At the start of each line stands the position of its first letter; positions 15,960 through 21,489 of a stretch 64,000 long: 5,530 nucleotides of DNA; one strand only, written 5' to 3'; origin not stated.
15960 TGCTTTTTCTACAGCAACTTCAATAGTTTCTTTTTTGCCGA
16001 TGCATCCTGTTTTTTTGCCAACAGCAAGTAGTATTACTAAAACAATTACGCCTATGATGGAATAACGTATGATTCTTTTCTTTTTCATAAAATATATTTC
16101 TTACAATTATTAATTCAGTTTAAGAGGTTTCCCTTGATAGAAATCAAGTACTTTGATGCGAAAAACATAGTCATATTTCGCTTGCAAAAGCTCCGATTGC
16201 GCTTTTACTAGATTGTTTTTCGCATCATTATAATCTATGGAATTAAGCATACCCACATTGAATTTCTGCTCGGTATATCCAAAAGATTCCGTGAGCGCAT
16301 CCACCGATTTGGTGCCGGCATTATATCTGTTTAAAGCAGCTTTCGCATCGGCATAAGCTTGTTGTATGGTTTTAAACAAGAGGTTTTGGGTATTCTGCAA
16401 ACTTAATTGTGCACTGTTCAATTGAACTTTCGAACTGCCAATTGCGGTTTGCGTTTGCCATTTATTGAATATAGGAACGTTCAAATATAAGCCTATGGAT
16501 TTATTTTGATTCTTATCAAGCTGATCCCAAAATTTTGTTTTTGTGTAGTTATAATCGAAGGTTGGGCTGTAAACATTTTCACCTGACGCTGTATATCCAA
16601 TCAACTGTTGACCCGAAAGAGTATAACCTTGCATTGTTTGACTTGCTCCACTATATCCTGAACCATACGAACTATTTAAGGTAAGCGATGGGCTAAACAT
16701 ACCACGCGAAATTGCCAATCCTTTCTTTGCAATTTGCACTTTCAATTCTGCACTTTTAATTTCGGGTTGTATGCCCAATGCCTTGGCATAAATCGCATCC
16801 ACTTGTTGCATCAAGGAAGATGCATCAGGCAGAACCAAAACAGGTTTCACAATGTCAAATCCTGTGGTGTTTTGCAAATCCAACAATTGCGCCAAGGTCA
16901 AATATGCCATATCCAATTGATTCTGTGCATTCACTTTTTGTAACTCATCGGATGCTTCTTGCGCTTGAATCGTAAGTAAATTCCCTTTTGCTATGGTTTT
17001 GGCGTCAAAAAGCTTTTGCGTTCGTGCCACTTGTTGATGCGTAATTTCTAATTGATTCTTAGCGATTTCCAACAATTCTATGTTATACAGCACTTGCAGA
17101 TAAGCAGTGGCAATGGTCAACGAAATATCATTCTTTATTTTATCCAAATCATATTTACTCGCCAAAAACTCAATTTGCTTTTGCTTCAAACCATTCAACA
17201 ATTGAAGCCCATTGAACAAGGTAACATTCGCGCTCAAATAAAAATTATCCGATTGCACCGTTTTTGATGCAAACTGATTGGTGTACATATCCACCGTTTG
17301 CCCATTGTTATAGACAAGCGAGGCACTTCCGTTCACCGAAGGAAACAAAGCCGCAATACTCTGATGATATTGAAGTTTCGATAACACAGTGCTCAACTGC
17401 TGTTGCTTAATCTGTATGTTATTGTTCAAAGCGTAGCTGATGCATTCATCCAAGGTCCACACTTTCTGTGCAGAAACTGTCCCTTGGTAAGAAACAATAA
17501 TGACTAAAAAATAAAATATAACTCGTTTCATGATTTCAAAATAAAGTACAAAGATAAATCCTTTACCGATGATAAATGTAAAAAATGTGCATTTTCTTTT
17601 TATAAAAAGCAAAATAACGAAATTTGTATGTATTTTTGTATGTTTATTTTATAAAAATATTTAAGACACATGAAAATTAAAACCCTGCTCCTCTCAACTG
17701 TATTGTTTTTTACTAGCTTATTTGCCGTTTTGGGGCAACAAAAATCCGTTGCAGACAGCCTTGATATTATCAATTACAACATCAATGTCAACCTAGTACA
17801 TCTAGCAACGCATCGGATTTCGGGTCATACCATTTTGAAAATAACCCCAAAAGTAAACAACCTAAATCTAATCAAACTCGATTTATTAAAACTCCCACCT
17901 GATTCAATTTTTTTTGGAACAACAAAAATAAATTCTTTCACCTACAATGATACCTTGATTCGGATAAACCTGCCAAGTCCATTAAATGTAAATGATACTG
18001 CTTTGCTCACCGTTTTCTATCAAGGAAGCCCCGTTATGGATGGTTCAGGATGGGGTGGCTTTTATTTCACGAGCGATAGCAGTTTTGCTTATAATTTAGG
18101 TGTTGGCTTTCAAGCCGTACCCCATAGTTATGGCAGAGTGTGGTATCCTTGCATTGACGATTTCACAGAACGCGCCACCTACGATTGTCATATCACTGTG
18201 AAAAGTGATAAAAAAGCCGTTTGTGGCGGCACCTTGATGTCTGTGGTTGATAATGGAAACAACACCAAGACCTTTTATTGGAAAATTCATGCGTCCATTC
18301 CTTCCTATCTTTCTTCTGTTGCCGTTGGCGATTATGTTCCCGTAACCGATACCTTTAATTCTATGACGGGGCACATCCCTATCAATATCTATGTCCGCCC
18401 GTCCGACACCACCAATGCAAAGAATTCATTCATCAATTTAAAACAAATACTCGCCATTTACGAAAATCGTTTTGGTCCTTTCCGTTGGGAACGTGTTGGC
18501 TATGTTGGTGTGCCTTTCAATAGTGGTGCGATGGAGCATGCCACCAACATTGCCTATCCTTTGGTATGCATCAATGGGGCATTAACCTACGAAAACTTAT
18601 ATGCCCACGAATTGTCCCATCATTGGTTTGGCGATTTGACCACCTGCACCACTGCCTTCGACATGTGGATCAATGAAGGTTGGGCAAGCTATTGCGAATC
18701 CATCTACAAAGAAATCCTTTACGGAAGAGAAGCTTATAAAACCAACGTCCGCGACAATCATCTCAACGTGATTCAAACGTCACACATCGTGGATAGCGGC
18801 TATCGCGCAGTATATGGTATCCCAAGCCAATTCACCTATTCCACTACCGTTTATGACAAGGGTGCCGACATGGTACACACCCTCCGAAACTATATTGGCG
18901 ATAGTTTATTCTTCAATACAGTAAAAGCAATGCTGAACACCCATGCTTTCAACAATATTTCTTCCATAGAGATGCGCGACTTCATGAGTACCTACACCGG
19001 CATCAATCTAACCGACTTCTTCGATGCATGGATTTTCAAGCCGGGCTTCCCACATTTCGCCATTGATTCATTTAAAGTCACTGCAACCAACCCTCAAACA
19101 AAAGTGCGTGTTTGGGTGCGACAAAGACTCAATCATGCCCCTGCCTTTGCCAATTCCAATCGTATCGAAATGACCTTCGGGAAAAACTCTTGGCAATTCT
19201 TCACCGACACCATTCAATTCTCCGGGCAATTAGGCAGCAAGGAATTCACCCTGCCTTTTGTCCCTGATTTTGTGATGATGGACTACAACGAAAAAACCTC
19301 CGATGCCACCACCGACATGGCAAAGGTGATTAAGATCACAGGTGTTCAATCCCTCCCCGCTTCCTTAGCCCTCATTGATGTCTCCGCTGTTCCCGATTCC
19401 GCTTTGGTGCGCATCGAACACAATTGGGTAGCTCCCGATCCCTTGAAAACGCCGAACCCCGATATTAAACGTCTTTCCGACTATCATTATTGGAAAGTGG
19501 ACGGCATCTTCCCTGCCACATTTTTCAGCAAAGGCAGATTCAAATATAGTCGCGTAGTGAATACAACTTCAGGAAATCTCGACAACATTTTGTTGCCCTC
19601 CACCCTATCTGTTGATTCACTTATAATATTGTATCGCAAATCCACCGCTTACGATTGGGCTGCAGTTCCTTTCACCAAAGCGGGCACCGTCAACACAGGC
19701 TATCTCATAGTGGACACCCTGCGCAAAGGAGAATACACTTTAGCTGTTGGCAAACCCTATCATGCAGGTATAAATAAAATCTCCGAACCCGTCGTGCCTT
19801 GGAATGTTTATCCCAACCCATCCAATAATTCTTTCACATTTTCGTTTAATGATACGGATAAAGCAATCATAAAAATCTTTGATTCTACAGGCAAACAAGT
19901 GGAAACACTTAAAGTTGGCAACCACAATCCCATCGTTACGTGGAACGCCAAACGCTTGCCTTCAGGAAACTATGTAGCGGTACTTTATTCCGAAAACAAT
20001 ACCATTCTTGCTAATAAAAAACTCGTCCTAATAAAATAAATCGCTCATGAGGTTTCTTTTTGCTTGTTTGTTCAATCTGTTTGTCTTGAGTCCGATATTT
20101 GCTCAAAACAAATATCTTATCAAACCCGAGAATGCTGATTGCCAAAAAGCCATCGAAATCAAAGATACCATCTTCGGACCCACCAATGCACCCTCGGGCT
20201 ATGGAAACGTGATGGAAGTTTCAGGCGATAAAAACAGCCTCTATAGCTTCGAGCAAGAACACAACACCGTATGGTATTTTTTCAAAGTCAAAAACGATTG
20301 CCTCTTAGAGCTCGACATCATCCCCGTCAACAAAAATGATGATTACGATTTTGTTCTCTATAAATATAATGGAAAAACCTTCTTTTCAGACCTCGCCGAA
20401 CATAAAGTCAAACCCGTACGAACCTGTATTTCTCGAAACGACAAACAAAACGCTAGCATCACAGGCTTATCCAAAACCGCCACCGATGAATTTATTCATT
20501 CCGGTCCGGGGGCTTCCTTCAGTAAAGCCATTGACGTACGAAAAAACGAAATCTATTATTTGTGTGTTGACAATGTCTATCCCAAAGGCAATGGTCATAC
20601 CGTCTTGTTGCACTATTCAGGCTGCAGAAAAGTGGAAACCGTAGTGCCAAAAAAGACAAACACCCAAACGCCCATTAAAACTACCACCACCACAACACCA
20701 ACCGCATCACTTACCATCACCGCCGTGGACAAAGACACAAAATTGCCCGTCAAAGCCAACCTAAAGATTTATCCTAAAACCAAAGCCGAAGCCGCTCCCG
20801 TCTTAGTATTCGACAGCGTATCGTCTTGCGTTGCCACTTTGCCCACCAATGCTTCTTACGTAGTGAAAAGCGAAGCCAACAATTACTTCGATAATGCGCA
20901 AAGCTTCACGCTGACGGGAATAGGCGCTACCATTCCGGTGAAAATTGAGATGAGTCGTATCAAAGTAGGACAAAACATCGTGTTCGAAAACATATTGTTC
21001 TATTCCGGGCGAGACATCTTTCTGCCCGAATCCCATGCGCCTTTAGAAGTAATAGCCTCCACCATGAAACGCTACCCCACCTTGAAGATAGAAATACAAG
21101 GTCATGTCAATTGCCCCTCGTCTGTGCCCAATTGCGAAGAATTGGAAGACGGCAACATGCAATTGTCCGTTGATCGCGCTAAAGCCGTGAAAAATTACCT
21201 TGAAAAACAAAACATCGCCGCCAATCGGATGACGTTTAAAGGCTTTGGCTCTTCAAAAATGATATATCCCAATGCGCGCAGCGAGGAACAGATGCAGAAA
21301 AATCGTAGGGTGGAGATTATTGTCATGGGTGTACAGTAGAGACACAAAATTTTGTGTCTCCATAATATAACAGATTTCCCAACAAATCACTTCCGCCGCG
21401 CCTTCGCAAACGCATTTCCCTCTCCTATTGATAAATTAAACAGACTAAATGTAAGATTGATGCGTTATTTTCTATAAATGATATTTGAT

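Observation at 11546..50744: Family of strictly 21-bp-periodic tandem arrays, each with a private consensus, attached to orphan beta-sandwich genes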

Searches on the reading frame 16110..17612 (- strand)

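Call 79: search_protein_families(library=pfam, proteins=[window:16110-17612:-], max_evalue=0.001)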
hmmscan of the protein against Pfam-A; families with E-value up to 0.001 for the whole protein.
window:16110-17612:- (500 aa): 1 family
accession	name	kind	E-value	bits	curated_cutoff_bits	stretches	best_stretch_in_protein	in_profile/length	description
PF02321.23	OEP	-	1.1e-49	169.3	22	2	54-244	1-186/187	Outer membrane efflux protein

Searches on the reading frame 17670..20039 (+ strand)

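Call 79: search_protein_families(library=pfam, proteins=[window:17670-20039:+], max_evalue=0.001)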
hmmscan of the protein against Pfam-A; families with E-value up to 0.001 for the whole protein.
window:17670-20039:+ (789 aa): 3 families
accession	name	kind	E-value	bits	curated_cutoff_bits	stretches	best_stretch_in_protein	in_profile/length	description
PF01433.26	Peptidase_M1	-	5.1e-28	98.6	27.7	1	258-454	7-218/218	Peptidase family M1 domain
PF18962.6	Por_Secre_tail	-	3.7e-10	40.4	27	1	713-785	1-73/75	Secretion system C-terminal sorting domain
PF17900.6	Peptidase_M1_N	-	4.4e-08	33.9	25.8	1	35-214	4-186/186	Peptidase M1 N-terminal domain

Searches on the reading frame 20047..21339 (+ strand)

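Call 79: search_protein_families(library=pfam, proteins=[window:20047-21339:+], max_evalue=0.001)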
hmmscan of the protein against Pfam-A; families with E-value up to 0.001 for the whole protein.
window:20047-21339:+ (430 aa): 1 family
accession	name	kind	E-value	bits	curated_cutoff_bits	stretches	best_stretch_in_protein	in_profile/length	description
PF00691.25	OmpA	-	5e-14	52.9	27.2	1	318-415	2-94/98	OmpA family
